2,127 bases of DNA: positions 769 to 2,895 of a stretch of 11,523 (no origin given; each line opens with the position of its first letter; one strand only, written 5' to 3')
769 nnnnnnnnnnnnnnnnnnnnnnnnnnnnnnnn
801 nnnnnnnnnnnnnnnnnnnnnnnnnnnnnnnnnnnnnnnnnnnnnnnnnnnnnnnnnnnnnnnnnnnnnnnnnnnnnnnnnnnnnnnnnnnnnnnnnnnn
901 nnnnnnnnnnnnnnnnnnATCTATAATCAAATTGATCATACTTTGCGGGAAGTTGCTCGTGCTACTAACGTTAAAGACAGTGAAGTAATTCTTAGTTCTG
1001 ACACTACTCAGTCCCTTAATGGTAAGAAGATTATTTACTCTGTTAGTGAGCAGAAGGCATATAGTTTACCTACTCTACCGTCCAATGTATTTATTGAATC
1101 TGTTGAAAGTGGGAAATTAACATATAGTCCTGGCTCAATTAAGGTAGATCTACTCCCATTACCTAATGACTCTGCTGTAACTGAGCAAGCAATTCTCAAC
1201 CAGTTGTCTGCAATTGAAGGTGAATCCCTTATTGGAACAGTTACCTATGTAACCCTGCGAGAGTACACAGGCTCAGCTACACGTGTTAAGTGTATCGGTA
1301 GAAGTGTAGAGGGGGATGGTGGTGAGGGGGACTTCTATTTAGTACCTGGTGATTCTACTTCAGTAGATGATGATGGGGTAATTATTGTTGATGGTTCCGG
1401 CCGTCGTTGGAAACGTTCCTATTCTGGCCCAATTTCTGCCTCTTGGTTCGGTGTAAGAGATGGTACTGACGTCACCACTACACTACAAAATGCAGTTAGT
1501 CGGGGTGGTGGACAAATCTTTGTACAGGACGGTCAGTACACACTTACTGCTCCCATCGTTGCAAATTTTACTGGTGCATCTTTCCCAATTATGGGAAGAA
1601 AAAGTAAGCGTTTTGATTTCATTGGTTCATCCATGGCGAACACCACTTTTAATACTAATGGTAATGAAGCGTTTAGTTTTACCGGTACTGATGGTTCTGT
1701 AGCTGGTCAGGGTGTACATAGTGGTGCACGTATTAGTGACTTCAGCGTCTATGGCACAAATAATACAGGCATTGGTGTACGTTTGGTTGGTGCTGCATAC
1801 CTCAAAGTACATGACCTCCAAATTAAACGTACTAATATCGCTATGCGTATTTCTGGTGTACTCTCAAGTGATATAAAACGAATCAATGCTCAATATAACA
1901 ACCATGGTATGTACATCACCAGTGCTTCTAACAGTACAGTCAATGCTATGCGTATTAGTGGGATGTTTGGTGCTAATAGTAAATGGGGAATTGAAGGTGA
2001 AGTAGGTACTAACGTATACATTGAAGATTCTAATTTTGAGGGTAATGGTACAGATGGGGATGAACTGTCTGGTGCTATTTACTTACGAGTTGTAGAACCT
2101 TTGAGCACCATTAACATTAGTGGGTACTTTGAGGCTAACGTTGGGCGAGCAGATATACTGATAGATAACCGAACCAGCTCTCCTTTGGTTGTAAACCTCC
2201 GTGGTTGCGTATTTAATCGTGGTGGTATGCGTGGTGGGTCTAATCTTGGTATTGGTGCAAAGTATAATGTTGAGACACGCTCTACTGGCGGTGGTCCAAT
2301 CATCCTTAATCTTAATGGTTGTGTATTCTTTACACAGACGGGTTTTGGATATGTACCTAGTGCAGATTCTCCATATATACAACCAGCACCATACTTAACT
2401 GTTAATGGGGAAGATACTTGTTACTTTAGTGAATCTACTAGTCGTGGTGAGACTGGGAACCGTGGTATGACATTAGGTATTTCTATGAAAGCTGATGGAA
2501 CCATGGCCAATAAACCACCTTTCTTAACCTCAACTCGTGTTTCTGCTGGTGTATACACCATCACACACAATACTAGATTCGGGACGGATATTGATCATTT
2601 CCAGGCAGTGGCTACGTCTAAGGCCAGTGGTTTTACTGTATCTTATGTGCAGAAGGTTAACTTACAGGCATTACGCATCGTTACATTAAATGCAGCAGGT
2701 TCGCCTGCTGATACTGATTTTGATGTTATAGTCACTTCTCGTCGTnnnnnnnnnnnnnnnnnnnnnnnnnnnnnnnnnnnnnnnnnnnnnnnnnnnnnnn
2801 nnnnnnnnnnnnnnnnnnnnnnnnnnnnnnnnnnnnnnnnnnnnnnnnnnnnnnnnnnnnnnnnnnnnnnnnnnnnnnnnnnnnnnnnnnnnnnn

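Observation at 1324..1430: Conserved neck motif preceding the beta-helix in three of four spikes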

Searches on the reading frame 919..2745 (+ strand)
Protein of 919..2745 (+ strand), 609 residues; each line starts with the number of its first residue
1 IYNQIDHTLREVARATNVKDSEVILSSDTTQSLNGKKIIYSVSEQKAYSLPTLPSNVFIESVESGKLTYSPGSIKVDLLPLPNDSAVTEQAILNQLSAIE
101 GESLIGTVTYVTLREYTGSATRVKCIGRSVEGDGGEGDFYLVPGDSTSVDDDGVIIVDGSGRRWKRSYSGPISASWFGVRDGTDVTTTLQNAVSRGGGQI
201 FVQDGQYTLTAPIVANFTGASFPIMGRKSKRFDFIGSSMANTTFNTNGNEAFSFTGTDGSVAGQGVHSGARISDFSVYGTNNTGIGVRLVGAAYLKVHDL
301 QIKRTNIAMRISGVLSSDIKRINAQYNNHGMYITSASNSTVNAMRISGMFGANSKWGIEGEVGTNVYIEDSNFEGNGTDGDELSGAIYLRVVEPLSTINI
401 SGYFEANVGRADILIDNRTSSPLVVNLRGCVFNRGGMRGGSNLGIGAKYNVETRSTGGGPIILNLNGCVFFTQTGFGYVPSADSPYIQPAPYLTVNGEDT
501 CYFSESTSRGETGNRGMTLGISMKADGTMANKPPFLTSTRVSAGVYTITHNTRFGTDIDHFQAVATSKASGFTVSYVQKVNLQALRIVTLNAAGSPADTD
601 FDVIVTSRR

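Call 26: find_homologous_proteins(query=window:919-2745:+, max_evalue=0.00001)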
Query window:919-2745:+ (609 aa): 165 proteins with E <= 0.00001 among 8000 candidates; the best 120 are listed.
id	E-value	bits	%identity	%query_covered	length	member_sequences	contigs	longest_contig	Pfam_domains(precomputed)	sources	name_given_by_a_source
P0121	0.0e+0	1342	100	100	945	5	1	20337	PF27114.1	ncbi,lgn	-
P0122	0.0e+0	1272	95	99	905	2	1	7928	PF27114.1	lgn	-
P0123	0.0e+0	1018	88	86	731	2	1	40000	PF18668.7,PF27114.1,PF03906.21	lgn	-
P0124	0.0e+0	1017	84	92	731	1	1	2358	PF18668.7,PF27114.1,PF03906.21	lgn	-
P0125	4.1e-238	810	69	84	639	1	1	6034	PF27114.1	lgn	-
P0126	3.2e-236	804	68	87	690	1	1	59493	PF27114.1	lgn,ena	-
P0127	5.0e-235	800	67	88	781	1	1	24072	PF27114.1,PF03906.21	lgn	-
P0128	5.5e-225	767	60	100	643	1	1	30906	PF27114.1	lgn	-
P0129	1.6e-224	765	60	100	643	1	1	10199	PF27114.1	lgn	-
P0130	3.4e-223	761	66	86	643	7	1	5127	PF18668.7,PF27114.1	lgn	-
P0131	3.6e-221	754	66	86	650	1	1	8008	PF18668.7,PF27114.1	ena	-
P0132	3.6e-221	754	66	86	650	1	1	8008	PF18668.7,PF27114.1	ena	-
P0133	1.7e-220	752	66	86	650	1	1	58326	PF18668.7,PF27114.1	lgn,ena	-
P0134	3.9e-219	747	64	86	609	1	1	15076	PF18668.7,PF27114.1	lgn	-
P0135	1.8e-218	745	66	86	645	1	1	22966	PF18668.7,PF27114.1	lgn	-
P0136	6.3e-218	743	66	86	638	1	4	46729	PF18668.7,PF27114.1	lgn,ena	-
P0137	8.9e-218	743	65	85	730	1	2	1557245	PF27114.1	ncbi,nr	ncbi:hypothetical protein LWU69_04890 [Enterobacter hormaechei]|nr:hypothetical protein [Enterobacte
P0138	2.5e-215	735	64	86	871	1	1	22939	PF18668.7,PF03160.21,PF27114.1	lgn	-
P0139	8.4e-214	730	63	85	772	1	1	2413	PF27114.1,PF03906.21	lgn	-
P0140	3.2e-203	695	60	87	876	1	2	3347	PF27114.1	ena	-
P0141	2.5e-186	639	58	84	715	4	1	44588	PF27114.1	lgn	-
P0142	8.5e-160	551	47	94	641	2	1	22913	PF27114.1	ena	-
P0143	2.3e-156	540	50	86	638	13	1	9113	PF18668.7,PF27114.1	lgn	-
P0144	6.2e-149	516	49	88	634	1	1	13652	PF09008.16,PF27114.1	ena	-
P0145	7.0e-149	515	48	89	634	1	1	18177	PF09008.16,PF27114.1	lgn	-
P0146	9.8e-149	515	48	89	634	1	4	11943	PF09008.16,PF27114.1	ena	-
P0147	1.1e-148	515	48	89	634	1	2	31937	PF09008.16,PF27114.1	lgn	-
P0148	2.4e-148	514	48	89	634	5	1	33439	PF09008.16,PF27114.1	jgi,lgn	jgi:hypothetical protein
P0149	3.4e-148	513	48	89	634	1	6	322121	PF09008.16,PF27114.1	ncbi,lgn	ncbi:phage tailspike protein [Escherichia coli]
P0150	3.5e-148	513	48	89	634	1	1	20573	PF09008.16,PF27114.1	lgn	-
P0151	3.5e-148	513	48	89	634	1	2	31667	PF09008.16,PF27114.1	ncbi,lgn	ncbi:phage tailspike protein [Escherichia coli]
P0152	3.8e-148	513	48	89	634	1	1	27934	PF09008.16,PF27114.1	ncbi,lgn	ncbi:phage tailspike protein [Escherichia coli]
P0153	4.1e-148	513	48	89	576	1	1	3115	PF09008.16,PF27114.1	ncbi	ncbi:phage tailspike protein, partial [Escherichia coli]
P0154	4.4e-148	513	48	89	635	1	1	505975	PF09008.16,PF27114.1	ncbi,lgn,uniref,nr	ncbi:phage head-binding domain-containing protein [Escherichia coli]|uniref:phage head-binding domai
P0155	1.9e-147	511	48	89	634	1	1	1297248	PF09008.16,PF27114.1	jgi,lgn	-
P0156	2.9e-147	510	48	89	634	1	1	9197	PF09008.16,PF27114.1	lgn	-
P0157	3.6e-147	510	50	88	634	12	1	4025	PF09008.16,PF27114.1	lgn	-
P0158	4.7e-147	509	49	85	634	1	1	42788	PF09008.16,PF27114.1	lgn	-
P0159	5.3e-147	509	48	89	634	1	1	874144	PF09008.16,PF27114.1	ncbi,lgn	ncbi:TPA: phage head-binding domain-containing protein [Escherichia coli]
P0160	9.3e-147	508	48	89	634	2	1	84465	PF09008.16,PF27114.1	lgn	-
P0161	8.0e-139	482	49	82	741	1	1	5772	PF27114.1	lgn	-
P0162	8.4e-137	476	45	89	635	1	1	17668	PF09008.16,PF27114.1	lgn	-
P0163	8.9e-134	466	45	89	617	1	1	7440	PF09008.16,PF27114.1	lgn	-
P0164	7.0e-133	463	46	85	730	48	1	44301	PF27114.1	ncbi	ncbi:TPA: hypothetical protein ACM6V8_000738 [Escherichia coli]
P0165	2.1e-131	458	51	73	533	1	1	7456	PF09008.16,PF27114.1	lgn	-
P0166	8.7e-131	456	44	86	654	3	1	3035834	PF18668.7,PF27114.1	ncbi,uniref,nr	ncbi:tail fiber/spike domain-containing protein [Hafnia alvei]|uniref:tail fiber/spike domain-contai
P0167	2.1e-130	454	45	85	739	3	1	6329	PF27114.1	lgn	-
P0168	6.6e-129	449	44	87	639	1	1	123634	PF09008.16,PF27114.1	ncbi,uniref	ncbi:phage head-binding domain-containing protein [Hafnia alvei]|uniref:phage head-binding domain-co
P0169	1.1e-128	449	47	82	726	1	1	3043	PF27114.1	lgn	-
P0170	1.1e-128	449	46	82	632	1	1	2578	PF18668.7,PF27114.1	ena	-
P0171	6.7e-127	443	43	86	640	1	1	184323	PF09008.16,PF27114.1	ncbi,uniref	ncbi:phage head-binding domain-containing protein [Hafnia alvei]|uniref:phage head-binding domain-co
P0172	1.4e-124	435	43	86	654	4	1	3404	PF18668.7,PF27114.1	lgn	-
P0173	1.1e-123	432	43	85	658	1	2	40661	PF18668.7,PF27114.1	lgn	-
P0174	1.7e-123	432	44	86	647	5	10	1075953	PF18668.7,PF27114.1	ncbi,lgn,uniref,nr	ncbi:hypothetical protein [Enterobacter hormaechei]|uniref:tail fiber/spike domain-containing protei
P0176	1.3e-114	402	42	85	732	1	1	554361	PF27114.1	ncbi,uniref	ncbi:hypothetical protein UXP06_11790 [Enterobacter ludwigii]|uniref:hypothetical protein n=1 Tax=En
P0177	1.7e-109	385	41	85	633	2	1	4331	PF09008.16,PF27114.1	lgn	-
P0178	3.3e-103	365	39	83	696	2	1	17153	PF09008.16,PF27114.1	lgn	-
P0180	1.9e-94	336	38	89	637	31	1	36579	PF09008.16,PF27114.1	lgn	-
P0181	4.7e-94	334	39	86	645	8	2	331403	PF18668.7,PF27114.1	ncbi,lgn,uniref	ncbi:hypothetical protein [Enterobacter hormaechei]|uniref:tail fiber/spike domain-containing protei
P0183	2.0e-92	329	39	84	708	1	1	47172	PF13229.13,PF27114.1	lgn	-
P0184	1.7e-83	300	35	91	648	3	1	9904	PF18668.7,PF27114.1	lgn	-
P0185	1.9e-82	296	36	86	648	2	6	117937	PF18668.7,PF27114.1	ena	-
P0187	2.0e-35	141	31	67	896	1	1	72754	PF27114.1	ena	-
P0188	4.9e-35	140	30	67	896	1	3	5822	PF27114.1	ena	-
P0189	4.0e-33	133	29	98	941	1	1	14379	PF13229.13,PF27114.1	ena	-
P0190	5.4e-33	133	48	27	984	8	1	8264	PF27114.1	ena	-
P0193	3.3e-32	130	63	17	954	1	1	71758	PF27114.1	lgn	-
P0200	1.3e-30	125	42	31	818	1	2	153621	PF27114.1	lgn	-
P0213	1.8e-28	118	46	29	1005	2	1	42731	PF27114.1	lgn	-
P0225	8.6e-28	116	36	41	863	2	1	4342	PF27114.1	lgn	-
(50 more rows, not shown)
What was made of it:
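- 1..2748 (+): ORF1, a TSP4-type tailspike. It is cut at the window's 5' end; the frame is open from nt 1, and the full protein is 945 aa (P0121). Layout: anchor/XD domains, D1, neck helix, D3', beta-helix, C-terminal domain. P0121 is 100% identical and carries PF27114 (call 26).
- ORF1's full-length copy P0121 carries the label (call 26).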

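Call 38: predict_structure(alignment_id=A3)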
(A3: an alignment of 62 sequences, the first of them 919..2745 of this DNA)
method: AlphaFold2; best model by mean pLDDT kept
length: 609 residues; sequences in the alignment: 62
mean_pLDDT: 85.8   pTM: 0.75
mean pLDDT of the five models: 85.8, 84.9, 84.4, 82.1, 81.6
residues with pLDDT >= 90: 368; 70-90: 137; 50-70: 72; < 50: 32
segments of 3 or more residues with pLDDT < 50: 1-17, 27-35, 83-87
pLDDT, mean of each block of 10 residues (from residue 1): 36 47 49 52 68 65 74 67 53 67 73 90 92 93 92 94 94 96 97 93 98 90 83 96 95 91 64 97 96 93 98 93 97 89 95 96 96 92 94 97 94 97 97 78 82 95 95 88 92 88 90 70 93 89 96 83 93 96 95 96 82
secondary structure, 60 per line:
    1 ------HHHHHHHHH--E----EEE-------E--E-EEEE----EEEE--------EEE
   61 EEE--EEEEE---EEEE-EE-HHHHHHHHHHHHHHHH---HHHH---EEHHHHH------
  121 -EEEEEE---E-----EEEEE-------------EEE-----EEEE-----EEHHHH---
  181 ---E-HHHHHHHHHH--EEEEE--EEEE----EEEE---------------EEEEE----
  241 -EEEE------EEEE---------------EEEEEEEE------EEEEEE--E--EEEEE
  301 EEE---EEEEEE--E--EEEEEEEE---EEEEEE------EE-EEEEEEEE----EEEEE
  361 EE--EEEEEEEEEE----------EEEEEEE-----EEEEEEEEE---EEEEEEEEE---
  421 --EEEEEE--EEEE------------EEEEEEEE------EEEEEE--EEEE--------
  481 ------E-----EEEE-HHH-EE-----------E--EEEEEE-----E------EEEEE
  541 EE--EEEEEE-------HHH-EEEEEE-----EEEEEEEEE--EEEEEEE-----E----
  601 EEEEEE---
elements in order: H7-15 E23-25 E38-41 E46-49 E58-63 E66-70 E74-77 H82-97 H101-104 H110-114 E122-127 E137-141 E155-157 E163-166 H174-177 H186-195 E198-202 E205-208 E213-216 E232-236 E242-245 E252-255 E271-278 E285-290 E296-303 E307-312 E318-325 E329-334 E344-351 E356-362 E365-374 E385-391 E397-405 E409-417 E423-428 E431-434 E447-454 E461-466 E469-472 E493-496 E518-523 E536-542 E545-550 E562-567 E573-581 E584-590 E601-606
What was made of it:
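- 1..2748 (+): AF2 model (call 38).
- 1162..1209 (+): ORF1 neck alpha-helix (aa 346-361), upstream of the module. Model helix 82-97 (call 38).
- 1474..1503 (+): ORF1 capping alpha-helix of the beta-helix (aa 450-459). The first rung starts at about aa 462. Model helix 186-195, strands from 198 onward (call 38).
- On D3' / connection module of tailspikes: ORF1 model: helix 82-97, module 110-166, capping helix 186-195, rungs from 198 (call 38). The model shows one short helix and four strands at pLDDT 90-94 (call 38).
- In order it shows a neck helix, a short helix, four strands, a capping helix and then beta-helix rungs (call 38). The modelled fold is confident (call 38).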

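Call 43: fold_search(model_id=the predicted structure, library=pdb)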
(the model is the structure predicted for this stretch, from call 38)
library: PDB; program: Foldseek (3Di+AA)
matches with E <= 10: 593; with E <= 0.001: 80
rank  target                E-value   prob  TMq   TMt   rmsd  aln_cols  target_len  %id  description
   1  6w4q_C                1.9e-17  1.00  0.48  0.39  16.3       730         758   17  Crystal structure of full-length tailspike protein 2 (TSP2, ORF211) ) from Escherichia coli O157:H7 bacteriophage CAB1 (released 2021-01-20)
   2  6w4q_B                4.5e-17  1.00  0.47  0.39  16.0       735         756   17  Crystal structure of full-length tailspike protein 2 (TSP2, ORF211) ) from Escherichia coli O157:H7 bacteriophage CAB1 (released 2021-01-20)
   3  6w4q_E                6.5e-17  1.00  0.46  0.38  16.7       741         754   16  Crystal structure of full-length tailspike protein 2 (TSP2, ORF211) ) from Escherichia coli O157:H7 bacteriophage CAB1 (released 2021-01-20)
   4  6w4q_D                2.3e-16  1.00  0.48  0.39  16.7       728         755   17  Crystal structure of full-length tailspike protein 2 (TSP2, ORF211) ) from Escherichia coli O157:H7 bacteriophage CAB1 (released 2021-01-20)
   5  6w4q_F                1.1e-15  1.00  0.44  0.37  16.1       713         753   17  Crystal structure of full-length tailspike protein 2 (TSP2, ORF211) ) from Escherichia coli O157:H7 bacteriophage CAB1 (released 2021-01-20)
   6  6w4q_A                1.7e-15  1.00  0.45  0.37  16.6       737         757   17  Crystal structure of full-length tailspike protein 2 (TSP2, ORF211) ) from Escherichia coli O157:H7 bacteriophage CAB1 (released 2021-01-20)
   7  5w6p_A                1.3e-11  1.00  0.47  0.43  14.0       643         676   13  Crystal structure of Bacteriophage CBA120 tailspike protein 2 enzymatically active domain (TSP2dN, orf211) (released 2018-10-24)
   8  8iq5_A                1.9e-11  1.00  0.45  0.48  10.4       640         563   12  Crystal structure of trimeric K2-2 TSP (released 2024-02-21)
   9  5w6p_D                3.3e-11  1.00  0.46  0.42  13.7       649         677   14  Crystal structure of Bacteriophage CBA120 tailspike protein 2 enzymatically active domain (TSP2dN, orf211) (released 2018-10-24)
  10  5w6h_A                3.3e-11  1.00  0.50  0.44  11.5       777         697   14  Crystal structure of Bacteriophage CBA120 tailspike protein 4 enzymatically active domain (TSP4dN, orf213) (released 2018-10-24)
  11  8iqe_D                3.6e-11  1.00  0.40  0.44  11.3       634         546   13  Crystal structure of tetrameric K2-2 TSP (released 2024-02-21)
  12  8iq5_D                7.2e-11  1.00  0.42  0.45  11.0       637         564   12  Crystal structure of trimeric K2-2 TSP (released 2024-02-21)
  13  5w6p_F                1.0e-10  1.00  0.48  0.43  14.0       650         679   13  Crystal structure of Bacteriophage CBA120 tailspike protein 2 enzymatically active domain (TSP2dN, orf211) (released 2018-10-24)
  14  8iq9_A                1.3e-10  1.00  0.44  0.47  10.2       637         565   13  Crystal structure of trimeric K2-2 TSP in complex with tetrasaccharide and octasaccharide (released 2024-02-21)
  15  5w5p                  1.7e-10  1.00  0.40  0.40  15.1       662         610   11  Crystal structure of Acinetobacter baumannii phage AM24 tailspike protein (released 2018-12-19)
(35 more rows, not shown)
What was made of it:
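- Its best solved matches are D3'-bearing spikes: 6W4Q, 5W6P, 8IQ5 and 5W6H (call 43).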
